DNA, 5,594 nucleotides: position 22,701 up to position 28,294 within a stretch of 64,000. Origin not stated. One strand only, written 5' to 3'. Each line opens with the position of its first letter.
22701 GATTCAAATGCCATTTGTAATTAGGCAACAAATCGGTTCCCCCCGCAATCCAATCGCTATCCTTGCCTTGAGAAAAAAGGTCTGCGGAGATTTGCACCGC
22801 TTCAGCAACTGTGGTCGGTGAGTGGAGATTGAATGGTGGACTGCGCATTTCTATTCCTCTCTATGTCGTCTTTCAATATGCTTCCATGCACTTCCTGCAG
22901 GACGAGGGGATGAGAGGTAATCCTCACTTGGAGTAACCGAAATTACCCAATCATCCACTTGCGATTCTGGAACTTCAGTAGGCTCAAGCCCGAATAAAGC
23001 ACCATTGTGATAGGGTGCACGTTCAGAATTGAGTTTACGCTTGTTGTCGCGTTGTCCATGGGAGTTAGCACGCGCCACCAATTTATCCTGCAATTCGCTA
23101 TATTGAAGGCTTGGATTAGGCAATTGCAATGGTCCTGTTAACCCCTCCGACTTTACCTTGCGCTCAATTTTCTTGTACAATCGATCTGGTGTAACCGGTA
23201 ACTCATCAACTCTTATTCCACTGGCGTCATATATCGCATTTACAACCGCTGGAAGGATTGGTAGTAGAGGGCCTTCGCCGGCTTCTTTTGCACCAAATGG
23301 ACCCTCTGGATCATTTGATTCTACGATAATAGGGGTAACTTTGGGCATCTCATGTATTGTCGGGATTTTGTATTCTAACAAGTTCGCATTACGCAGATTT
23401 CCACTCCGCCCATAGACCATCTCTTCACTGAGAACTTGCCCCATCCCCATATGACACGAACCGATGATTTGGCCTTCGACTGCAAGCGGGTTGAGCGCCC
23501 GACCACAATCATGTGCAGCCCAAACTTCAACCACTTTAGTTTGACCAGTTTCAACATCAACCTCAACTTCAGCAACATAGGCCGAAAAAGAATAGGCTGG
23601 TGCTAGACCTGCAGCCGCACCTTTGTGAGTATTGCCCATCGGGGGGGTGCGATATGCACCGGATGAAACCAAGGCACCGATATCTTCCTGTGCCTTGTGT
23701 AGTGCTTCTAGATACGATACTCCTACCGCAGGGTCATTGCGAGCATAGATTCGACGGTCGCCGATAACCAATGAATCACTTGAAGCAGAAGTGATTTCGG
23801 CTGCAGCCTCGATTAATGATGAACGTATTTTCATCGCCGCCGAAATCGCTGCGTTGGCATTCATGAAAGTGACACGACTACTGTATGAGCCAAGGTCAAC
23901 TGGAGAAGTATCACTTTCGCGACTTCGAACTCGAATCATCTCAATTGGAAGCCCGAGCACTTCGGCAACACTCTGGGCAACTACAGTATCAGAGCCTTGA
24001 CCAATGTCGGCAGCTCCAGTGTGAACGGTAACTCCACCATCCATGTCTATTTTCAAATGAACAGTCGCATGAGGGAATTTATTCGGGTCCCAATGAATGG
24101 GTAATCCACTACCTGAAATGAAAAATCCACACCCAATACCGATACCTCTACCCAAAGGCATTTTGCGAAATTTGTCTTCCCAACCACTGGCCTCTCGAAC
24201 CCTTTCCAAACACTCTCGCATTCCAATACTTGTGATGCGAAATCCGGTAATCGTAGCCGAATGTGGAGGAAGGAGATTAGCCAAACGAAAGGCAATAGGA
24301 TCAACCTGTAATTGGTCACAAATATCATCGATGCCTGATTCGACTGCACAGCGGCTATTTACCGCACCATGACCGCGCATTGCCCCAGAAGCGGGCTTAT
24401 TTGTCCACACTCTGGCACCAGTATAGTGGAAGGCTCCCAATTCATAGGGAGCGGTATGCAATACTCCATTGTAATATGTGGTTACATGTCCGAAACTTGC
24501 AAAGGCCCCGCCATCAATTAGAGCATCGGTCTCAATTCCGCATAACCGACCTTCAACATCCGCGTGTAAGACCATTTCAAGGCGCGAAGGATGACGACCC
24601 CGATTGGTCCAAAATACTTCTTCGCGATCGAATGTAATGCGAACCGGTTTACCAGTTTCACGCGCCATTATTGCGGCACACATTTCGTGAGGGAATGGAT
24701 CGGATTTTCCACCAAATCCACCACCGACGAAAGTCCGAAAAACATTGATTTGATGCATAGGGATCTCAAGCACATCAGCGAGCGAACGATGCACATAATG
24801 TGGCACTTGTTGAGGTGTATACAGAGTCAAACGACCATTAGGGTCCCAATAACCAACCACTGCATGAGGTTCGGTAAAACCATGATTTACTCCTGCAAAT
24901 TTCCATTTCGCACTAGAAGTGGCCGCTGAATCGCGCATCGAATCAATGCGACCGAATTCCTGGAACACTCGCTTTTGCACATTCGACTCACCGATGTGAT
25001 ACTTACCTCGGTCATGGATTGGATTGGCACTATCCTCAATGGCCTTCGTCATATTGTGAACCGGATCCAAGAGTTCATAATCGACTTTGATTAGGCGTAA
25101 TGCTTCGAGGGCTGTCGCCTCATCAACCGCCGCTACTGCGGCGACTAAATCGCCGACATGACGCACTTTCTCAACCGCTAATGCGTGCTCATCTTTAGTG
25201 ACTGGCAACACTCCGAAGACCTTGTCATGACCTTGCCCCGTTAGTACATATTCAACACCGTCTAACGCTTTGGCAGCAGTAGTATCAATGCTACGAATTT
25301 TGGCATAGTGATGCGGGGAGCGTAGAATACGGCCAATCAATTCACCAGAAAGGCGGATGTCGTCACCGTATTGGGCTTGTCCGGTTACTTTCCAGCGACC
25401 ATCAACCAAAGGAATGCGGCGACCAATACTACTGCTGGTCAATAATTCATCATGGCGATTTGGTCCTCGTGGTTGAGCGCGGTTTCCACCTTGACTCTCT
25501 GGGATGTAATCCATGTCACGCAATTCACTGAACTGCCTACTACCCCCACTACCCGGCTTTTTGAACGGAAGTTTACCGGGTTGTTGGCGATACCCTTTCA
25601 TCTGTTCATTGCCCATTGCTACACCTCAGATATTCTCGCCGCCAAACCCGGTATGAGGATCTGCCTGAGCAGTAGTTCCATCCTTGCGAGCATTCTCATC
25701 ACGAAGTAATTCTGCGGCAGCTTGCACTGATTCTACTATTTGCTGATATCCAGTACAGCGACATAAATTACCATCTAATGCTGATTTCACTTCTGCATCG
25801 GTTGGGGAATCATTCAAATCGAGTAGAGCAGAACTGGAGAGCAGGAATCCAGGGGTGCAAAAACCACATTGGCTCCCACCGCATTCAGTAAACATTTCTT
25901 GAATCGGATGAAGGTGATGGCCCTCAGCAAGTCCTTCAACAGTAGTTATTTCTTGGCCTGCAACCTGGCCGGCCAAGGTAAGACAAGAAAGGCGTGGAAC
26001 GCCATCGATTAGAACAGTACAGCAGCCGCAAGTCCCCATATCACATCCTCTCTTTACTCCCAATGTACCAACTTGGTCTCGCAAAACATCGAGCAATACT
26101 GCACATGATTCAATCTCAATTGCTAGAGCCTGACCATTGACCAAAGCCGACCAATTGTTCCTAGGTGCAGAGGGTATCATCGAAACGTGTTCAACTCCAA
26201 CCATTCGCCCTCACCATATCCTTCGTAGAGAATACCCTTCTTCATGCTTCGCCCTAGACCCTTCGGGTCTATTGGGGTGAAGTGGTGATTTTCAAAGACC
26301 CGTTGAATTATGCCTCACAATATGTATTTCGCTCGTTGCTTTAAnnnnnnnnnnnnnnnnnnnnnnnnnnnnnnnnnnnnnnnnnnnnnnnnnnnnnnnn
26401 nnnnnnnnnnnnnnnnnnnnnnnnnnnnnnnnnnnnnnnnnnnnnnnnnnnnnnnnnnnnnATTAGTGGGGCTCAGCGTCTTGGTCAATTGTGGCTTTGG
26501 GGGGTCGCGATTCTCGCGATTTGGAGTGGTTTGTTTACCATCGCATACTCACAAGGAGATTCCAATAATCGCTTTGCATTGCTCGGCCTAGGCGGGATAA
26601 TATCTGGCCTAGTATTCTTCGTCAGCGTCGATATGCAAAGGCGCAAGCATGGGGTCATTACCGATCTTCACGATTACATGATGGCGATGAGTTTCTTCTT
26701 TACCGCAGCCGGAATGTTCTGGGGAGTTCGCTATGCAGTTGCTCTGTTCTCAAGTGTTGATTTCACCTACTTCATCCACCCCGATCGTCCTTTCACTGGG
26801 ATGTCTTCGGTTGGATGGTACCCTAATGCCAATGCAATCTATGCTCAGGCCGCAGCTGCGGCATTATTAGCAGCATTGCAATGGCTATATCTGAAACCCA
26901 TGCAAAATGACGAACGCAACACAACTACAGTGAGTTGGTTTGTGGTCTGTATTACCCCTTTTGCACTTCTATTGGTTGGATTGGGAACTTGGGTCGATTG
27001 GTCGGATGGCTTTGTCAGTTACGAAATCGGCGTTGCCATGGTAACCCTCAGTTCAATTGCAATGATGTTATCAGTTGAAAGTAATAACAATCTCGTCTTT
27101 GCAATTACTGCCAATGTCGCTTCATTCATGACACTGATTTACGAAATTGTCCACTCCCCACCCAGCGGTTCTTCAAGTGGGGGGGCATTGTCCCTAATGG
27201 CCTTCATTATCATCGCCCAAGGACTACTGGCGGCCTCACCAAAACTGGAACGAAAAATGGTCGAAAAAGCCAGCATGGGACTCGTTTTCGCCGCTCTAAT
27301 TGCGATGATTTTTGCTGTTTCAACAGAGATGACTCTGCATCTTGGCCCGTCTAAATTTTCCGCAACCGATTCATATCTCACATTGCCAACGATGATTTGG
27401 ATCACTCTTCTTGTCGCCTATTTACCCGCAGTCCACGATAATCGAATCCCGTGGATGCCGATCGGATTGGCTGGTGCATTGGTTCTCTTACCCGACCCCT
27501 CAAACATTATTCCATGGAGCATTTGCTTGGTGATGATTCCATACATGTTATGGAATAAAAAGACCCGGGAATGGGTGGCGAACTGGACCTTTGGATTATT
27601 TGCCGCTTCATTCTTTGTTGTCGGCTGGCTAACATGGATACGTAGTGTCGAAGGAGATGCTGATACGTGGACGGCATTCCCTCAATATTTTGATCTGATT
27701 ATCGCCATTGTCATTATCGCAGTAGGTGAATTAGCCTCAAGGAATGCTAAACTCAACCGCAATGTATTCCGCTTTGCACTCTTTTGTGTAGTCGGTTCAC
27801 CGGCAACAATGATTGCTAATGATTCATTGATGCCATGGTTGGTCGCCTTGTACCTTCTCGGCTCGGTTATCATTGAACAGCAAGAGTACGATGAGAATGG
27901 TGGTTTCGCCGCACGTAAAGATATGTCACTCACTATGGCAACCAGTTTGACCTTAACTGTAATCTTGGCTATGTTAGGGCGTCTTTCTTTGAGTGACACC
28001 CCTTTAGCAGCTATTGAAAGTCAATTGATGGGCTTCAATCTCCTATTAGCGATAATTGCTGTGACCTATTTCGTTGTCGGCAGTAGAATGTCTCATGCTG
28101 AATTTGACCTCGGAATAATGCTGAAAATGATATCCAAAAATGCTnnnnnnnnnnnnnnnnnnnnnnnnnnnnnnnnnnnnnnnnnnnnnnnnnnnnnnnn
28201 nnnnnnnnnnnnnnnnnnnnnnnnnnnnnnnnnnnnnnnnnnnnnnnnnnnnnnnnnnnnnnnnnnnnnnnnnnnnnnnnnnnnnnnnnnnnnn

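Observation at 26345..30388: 1347-aa nearly all-transmembrane giant protein between molybdoenzyme structural and maturation genes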

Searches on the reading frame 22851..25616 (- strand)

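Call 5: search_protein_families(library=pfam, proteins=[window:22851-25616:-], max_evalue=0.01)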
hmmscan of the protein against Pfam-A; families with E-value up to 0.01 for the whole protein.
window:22851-25616:- (921 aa): 3 families
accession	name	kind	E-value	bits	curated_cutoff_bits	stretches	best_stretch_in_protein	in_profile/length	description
PF20256.3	MoCoBD_2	-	3.8e-76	256.7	27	1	475-758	4-283/283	Molybdopterin cofactor-binding domain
PF02738.23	MoCoBD_1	-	9.1e-63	212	27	1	217-448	9-244/244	Molybdopterin cofactor-binding domain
PF01315.27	Ald_Xan_dh_C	-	2.5e-24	86.2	31.3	1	78-183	1-109/110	Aldehyde oxidase and xanthine dehydrogenase, a/b hammerhead domain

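Call 83: search_protein_families(library=ncbifam, proteins=[window:22851-25616:-], max_evalue=0.00001)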
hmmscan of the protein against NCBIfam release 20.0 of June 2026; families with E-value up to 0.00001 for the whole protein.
window:22851-25616:- (921 aa): 13 families
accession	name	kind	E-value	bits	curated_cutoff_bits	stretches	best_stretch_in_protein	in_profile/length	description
TIGR03194.1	4hydrxCoA_A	equivalog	7.5e-246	818.2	994.55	1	68-815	1-744/746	4-hydroxybenzoyl-CoA reductase subunit alpha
NF043082.1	XdhA_XDHase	equivalog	5.3e-159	530.7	780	1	64-819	1-754/758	xanthine dehydrogenase subunit XdhA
NF007426.0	PRK09970.1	equivalog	2.4e-158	528.5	916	1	62-818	4-756/761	xanthine dehydrogenase molybdenum-binding subunit XdhA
TIGR03196.1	pucD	equivalog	4.1e-117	392.5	783.65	1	66-813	5-754/763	xanthine dehydrogenase subunit D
NF041018.1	glyceraldDH_alpha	equivalog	8.8e-99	331.9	790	1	64-814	3-741/741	glyceraldehyde dehydrogenase subunit alpha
NF040766.1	CODH_aero_grp5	exception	1.8e-96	324.1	950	1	63-815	4-783/785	aerobic carbon-monoxide dehydrogenase large subunit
TIGR03311.1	Se_dep_XDH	equivalog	6.5e-95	318.9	830.45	2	62-604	160-681/848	selenium-dependent xanthine dehydrogenase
TIGR03313.1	Se_sel_red_Mo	hypoth_equivalog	2.3e-89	300.3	1101.9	2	244-818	385-950/951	molybdopterin-dependent oxidoreductase Mo/Fe-S-binding subunit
NF041671.1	peri_hyde_PaoC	equivalog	5.8e-89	299.4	1180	1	60-818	14-732/735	aldehyde oxidoreductase molybdenum-binding subunit PaoC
NF045668.1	pterin_aldehy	equivalog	1.8e-88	297.7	1100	2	73-598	184-715/905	molybdopterin-dependent aldehyde oxidoreductase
TIGR02416.1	CO_dehy_Mo_lg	equivalog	7.5e-84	282.3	991.15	1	77-815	6-769/770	aerobic carbon-monoxide dehydrogenase large subunit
TIGR02965.1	xanthine_xdhB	equivalog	1.6e-80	271.3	849.5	1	76-800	13-730/758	xanthine dehydrogenase molybdopterin binding subunit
TIGR02969.1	mam_aldehyde_ox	subfamily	4.4e-42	143.7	1912.3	2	60-593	572-1094/1330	aldehyde oxidase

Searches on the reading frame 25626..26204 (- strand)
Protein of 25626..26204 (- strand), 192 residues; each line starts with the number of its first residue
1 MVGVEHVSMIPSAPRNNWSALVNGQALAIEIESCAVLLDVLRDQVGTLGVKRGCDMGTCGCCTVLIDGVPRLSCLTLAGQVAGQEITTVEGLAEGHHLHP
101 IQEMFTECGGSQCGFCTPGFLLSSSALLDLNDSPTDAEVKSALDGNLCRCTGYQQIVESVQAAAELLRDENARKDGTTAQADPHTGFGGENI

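Call 5: search_protein_families(library=pfam, proteins=[window:25626-26204:-], max_evalue=0.01)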
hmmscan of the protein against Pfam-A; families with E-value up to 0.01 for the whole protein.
window:25626-26204:- (192 aa): 3 families
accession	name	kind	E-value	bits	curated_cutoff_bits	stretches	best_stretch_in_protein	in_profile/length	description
PF01799.25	Fer2_2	-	9e-31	106.3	30.3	1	88-161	1-75/75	[2Fe-2S] binding domain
PF13085.11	Fer2_3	-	1.7e-08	34.9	27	1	35-92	33-89/107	2Fe-2S iron-sulfur cluster binding domain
PF00111.32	Fer2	-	7.5e-05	23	21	1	22-68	3-50/77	2Fe-2S iron-sulfur cluster binding domain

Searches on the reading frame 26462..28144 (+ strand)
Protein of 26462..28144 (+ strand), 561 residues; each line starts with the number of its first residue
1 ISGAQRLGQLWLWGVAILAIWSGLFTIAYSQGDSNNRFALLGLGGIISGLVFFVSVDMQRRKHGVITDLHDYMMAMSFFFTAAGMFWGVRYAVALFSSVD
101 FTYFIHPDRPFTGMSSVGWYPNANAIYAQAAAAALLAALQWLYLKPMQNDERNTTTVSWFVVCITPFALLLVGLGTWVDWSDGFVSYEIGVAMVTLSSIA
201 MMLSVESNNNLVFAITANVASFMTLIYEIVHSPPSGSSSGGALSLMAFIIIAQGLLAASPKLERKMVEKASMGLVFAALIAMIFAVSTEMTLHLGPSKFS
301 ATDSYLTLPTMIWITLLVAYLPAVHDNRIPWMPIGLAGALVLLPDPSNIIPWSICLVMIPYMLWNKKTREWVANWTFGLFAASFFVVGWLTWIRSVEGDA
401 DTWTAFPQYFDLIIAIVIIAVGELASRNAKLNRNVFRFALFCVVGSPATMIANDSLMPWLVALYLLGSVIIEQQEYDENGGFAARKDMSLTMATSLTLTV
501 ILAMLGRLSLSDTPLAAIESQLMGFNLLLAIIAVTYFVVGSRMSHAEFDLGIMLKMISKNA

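Call 66: predict_structure(alignment_id=A5)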
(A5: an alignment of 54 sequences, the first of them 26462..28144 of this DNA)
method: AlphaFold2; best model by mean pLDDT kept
length: 561 residues; sequences in the alignment: 54
mean_pLDDT: 86.6   pTM: 0.83
mean pLDDT of the five models: 86.6, 86.3, 83.8, 83.4, 83.2
residues with pLDDT >= 90: 263; 70-90: 241; 50-70: 56; < 50: 1
segments of 3 or more residues with pLDDT < 50: none
pLDDT, mean of each block of 10 residues (from residue 1): 60 63 59 77 90 91 86 91 91 93 91 87 94 95 89 86 92 87 89 96 91 92 92 72 93 92 88 94 91 86 85 94 88 95 90 95 93 97 95 78 77 94 93 93 91 85 90 79 81 88 84 78 80 86 71 73 66
secondary structure, 60 per line:
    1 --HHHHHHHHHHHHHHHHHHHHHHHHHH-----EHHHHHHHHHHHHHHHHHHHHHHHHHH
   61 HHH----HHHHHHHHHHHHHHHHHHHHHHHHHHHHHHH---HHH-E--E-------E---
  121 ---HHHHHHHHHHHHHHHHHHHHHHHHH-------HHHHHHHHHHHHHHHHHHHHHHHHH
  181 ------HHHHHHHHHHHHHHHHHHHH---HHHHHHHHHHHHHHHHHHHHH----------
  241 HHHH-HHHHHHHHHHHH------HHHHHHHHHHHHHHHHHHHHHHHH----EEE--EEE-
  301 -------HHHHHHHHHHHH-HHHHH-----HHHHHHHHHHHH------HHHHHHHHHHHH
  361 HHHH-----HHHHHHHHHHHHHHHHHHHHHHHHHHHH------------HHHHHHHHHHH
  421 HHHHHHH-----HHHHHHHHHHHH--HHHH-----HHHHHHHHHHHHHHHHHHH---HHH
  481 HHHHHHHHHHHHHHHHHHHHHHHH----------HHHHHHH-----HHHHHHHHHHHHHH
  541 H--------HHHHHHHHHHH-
elements in order: H3-28 H35-63 H68-98 H124-148 H156-180 H187-206 H210-230 H241-244 H246-257 H264-287 E292-294 E297-299 H308-319 H321-325 H331-342 H349-364 H370-397 H410-427 H433-444 H447-450 H456-474 H478-504 H515-521 H527-541 H550-560

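Call 68: fold_search(model_id=the predicted structure, library=pdb)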
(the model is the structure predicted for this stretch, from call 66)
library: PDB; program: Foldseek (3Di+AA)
matches with E <= 10: 632; with E <= 0.001: 0
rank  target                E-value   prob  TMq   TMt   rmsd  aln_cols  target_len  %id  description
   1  7rdr_A                1.3e-02  1.00  0.30  0.35  15.0       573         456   10  Circular tandem repeat protein with novel repeat topology and enhanced subunit contact surfaces (released 2021-09-01)
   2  8cwy_A                1.4e-02  1.00  0.28  0.33  14.0       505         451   10  Accurate computational design of genetically encoded 3D protein crystals (released 2023-11-01)
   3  3sf4_B                2.2e-02  0.97  0.21  0.30  17.2       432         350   10  Crystal structure of the complex between the conserved cell polarity proteins Inscuteable and LGN (released 2011-11-23)
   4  8qah_B                2.7e-02  0.96  0.21  0.27  22.4       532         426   11  X-ray crystal structure of a de novo designed single-chain parallel coiled-coil alpha-helical barrel with 8 inner heli (released 2024-07-03)
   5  9hvq_Q                4.8e-02  0.38  0.14  0.11  20.9       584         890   12  Structure of the transcribing Pol II-DSIF-PAF-SPT6-RECQL5 complex (released 2025-07-16)
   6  6hc2_A                6.6e-02  0.91  0.21  0.29  19.5       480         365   10  Crystal structure of NuMA/LGN hetero-hexamers (released 2019-05-29)
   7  6hc2_E                6.9e-02  0.92  0.21  0.29  17.7       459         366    9  Crystal structure of NuMA/LGN hetero-hexamers (released 2019-05-29)
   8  7qds_B                7.5e-02  0.21  0.12  0.08  20.9       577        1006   11  Apo human SKI complex in the open state (released 2022-02-02)
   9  6hc2_C                8.4e-02  0.89  0.21  0.29  19.5       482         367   10  Crystal structure of NuMA/LGN hetero-hexamers (released 2019-05-29)
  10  4buj_F                8.4e-02  0.38  0.17  0.10  21.9       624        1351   10  Crystal structure of the S. cerevisiae Ski2-3-8 complex (released 2013-08-28)
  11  5a7d_H                9.1e-02  0.87  0.21  0.30  16.8       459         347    8  Tetrameric assembly of LGN with Inscuteable (released 2016-08-03)
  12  8qah_A                9.9e-02  0.69  0.18  0.22  22.1       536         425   10  X-ray crystal structure of a de novo designed single-chain parallel coiled-coil alpha-helical barrel with 8 inner heli (released 2024-07-03)
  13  7tdz_i                1.1e-01  0.21  0.15  0.11  19.8       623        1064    9  Cryo-EM model of protomer of the cytoplasmic ring of the nuclear pore complex from Xenopus laevis (released 2022-06-22)
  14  7tdz_I                1.2e-01  0.21  0.15  0.13  19.8       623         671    9  Cryo-EM model of protomer of the cytoplasmic ring of the nuclear pore complex from Xenopus laevis (released 2022-06-22)
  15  6a30_A                1.3e-01  0.21  0.14  0.14  25.5       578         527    8  Crystal Structure of Munc13-1 MUN Domain and Synaptobrevin-2 Juxtamembrane Linker Region (released 2019-01-30)
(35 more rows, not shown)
